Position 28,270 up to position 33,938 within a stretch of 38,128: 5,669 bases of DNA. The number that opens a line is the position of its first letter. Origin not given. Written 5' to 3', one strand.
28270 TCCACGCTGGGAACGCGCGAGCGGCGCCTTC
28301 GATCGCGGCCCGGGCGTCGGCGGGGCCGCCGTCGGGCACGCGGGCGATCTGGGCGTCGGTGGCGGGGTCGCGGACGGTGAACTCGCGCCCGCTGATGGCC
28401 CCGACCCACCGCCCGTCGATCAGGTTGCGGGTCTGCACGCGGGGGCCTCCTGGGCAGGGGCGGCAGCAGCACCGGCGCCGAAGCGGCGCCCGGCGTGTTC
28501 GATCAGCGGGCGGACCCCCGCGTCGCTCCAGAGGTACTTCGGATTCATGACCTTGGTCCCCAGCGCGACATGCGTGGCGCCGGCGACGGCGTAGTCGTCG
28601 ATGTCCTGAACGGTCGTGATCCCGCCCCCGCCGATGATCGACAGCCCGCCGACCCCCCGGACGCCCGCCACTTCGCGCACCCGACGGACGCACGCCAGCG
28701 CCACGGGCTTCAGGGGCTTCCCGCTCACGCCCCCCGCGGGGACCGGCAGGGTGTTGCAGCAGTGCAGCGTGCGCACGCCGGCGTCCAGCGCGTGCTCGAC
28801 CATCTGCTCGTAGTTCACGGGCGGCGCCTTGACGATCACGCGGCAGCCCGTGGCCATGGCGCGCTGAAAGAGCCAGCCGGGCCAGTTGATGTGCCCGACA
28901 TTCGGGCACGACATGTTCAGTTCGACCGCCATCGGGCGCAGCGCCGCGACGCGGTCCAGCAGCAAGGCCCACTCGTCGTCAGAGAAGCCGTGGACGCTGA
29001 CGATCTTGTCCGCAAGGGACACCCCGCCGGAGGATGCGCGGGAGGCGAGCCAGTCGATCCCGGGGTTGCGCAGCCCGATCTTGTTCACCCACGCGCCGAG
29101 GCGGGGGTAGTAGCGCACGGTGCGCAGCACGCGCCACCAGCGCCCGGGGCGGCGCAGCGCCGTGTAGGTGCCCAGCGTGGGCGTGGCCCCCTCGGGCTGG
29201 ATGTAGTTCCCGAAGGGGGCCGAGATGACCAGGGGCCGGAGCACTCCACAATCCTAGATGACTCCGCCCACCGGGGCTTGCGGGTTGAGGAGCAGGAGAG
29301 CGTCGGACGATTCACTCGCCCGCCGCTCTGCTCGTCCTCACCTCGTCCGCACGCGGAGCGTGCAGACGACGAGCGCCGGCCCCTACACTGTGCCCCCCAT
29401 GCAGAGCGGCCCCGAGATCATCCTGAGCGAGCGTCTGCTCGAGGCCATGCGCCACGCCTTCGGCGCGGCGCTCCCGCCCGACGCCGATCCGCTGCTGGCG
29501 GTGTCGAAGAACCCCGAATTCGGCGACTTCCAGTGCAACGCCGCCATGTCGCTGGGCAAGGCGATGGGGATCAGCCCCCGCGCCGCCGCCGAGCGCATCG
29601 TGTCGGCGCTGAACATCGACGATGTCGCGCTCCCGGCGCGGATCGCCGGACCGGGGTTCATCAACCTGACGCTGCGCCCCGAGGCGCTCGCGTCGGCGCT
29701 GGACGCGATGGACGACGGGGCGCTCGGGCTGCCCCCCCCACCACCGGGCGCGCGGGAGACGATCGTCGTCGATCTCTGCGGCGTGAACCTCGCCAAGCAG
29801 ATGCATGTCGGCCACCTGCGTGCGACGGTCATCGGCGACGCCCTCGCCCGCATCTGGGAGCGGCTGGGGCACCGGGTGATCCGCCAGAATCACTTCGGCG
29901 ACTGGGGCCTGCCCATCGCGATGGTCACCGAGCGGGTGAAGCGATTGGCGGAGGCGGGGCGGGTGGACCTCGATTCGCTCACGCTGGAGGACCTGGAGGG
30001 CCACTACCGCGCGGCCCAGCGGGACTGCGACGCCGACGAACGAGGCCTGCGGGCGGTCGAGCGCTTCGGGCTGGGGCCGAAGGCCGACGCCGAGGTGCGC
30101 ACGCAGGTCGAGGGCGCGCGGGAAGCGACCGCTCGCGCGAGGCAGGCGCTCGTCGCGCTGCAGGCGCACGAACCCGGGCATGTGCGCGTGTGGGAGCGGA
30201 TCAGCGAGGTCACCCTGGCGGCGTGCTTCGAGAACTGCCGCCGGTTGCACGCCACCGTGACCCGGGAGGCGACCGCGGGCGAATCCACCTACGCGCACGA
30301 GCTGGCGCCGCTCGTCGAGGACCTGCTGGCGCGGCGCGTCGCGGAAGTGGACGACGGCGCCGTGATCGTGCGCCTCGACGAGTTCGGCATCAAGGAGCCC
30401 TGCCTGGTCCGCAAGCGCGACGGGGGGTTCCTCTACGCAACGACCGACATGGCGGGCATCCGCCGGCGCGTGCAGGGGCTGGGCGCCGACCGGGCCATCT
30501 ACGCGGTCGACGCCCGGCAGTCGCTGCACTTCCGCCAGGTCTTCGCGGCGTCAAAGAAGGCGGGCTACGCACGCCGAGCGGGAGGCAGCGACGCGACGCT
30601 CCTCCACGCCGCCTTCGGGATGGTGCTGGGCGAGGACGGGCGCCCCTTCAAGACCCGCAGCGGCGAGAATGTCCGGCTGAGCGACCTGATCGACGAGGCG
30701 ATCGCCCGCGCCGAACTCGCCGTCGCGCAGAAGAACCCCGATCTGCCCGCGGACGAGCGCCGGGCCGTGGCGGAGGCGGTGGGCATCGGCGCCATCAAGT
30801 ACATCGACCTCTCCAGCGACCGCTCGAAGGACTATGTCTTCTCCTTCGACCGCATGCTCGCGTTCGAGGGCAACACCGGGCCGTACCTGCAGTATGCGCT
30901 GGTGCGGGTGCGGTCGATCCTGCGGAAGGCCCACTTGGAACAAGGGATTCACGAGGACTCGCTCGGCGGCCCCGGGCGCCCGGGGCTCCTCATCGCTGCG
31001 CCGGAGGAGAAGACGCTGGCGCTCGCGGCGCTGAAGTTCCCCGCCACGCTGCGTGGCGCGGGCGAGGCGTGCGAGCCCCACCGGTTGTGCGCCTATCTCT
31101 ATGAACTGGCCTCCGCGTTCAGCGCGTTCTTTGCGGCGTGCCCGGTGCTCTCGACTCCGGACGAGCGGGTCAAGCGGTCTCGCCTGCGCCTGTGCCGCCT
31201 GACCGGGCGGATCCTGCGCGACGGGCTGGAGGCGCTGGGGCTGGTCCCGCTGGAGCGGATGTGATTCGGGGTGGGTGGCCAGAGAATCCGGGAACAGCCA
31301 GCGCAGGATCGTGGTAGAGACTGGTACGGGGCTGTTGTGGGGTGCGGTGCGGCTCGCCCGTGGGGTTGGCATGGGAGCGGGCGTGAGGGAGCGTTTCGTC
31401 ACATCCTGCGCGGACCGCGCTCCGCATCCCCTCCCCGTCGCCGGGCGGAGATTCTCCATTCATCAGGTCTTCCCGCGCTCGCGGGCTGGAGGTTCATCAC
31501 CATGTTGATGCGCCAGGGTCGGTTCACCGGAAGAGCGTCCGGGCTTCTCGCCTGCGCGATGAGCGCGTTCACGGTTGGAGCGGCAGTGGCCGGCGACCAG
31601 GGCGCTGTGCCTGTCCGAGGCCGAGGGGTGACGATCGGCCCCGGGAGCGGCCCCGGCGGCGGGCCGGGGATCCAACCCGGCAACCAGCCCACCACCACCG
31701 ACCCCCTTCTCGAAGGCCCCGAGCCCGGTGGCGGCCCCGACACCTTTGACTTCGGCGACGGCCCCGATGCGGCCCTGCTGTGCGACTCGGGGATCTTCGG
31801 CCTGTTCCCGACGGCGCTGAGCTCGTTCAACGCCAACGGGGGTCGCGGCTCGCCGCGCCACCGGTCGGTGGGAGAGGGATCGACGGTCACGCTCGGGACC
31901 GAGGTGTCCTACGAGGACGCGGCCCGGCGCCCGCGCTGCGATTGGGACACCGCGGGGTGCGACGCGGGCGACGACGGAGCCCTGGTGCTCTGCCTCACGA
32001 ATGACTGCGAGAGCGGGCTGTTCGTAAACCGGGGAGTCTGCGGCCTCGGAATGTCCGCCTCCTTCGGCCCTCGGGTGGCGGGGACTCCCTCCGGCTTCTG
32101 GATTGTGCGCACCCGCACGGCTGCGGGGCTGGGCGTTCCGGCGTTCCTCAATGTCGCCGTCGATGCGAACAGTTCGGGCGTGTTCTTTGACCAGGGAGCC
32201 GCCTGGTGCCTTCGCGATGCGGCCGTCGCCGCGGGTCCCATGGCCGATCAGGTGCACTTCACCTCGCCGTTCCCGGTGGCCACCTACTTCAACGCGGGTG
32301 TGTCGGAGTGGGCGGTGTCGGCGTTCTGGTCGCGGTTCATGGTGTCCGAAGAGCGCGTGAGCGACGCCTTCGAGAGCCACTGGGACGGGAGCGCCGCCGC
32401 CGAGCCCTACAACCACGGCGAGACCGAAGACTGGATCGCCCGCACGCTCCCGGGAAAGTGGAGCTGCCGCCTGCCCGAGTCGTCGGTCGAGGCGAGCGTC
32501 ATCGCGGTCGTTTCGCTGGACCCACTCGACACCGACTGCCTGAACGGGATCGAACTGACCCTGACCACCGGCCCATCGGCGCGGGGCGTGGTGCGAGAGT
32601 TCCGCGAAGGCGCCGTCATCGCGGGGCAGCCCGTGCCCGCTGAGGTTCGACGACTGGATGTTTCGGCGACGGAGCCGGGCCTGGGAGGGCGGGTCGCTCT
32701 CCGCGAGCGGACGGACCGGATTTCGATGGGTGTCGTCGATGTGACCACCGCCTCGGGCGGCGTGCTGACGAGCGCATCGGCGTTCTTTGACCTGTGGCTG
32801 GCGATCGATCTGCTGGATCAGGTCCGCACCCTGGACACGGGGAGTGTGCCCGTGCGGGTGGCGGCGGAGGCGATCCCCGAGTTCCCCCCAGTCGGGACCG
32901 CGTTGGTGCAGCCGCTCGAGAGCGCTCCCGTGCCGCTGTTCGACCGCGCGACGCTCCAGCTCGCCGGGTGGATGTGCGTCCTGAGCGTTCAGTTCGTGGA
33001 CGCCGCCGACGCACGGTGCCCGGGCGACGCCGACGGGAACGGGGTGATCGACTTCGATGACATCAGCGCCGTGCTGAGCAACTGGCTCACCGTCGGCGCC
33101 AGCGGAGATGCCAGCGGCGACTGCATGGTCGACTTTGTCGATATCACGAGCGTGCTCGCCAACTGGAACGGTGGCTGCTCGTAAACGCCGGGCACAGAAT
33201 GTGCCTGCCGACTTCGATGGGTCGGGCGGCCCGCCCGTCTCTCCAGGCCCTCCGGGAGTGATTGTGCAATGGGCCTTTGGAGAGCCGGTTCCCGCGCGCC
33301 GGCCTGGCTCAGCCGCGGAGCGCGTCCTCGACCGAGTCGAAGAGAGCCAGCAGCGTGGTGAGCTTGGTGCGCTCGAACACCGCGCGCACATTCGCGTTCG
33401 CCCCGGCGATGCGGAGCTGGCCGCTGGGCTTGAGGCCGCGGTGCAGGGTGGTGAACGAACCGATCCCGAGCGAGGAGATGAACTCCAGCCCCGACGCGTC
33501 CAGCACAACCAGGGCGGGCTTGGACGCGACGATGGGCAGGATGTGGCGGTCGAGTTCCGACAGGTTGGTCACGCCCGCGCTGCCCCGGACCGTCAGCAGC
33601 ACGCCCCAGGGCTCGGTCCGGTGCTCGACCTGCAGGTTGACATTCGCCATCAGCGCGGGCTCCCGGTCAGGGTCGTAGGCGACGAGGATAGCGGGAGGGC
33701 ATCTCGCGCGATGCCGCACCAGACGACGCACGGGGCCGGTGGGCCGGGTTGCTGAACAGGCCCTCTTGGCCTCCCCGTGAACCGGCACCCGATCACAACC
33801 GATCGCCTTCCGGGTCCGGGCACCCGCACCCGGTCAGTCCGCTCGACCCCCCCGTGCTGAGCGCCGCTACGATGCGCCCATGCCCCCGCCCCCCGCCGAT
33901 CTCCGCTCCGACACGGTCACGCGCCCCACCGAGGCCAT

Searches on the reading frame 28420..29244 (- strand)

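Call 52: search_protein_families(library=pfam, proteins=[window:28420-29244:-], max_evalue=0.001)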
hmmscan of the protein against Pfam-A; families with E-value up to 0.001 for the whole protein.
window:28420-29244:- (274 aa): 1 family
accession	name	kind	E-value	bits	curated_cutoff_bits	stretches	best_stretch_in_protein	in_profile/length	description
PF01180.27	DHO_dh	-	4.6e-20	72.4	27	2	169-233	213-273/291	Dihydroorotate dehydrogenase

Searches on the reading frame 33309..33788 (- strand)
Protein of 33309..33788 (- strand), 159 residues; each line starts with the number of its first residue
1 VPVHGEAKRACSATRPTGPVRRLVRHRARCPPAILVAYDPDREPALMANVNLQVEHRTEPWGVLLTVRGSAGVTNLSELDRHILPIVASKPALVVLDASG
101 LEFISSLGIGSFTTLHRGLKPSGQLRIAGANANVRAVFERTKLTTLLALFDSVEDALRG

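Call 52: search_protein_families(library=pfam, proteins=[window:33309-33788:-], max_evalue=0.001)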
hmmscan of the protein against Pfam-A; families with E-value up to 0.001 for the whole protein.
window:33309-33788:- (159 aa): 2 families
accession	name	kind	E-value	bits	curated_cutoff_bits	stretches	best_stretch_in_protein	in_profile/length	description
PF01740.26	STAS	-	1.2e-11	44.7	22.6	1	55-156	5-106/106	STAS domain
PF13466.11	STAS_2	-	3.6e-07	30.7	29.2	1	65-141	1-77/80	STAS domain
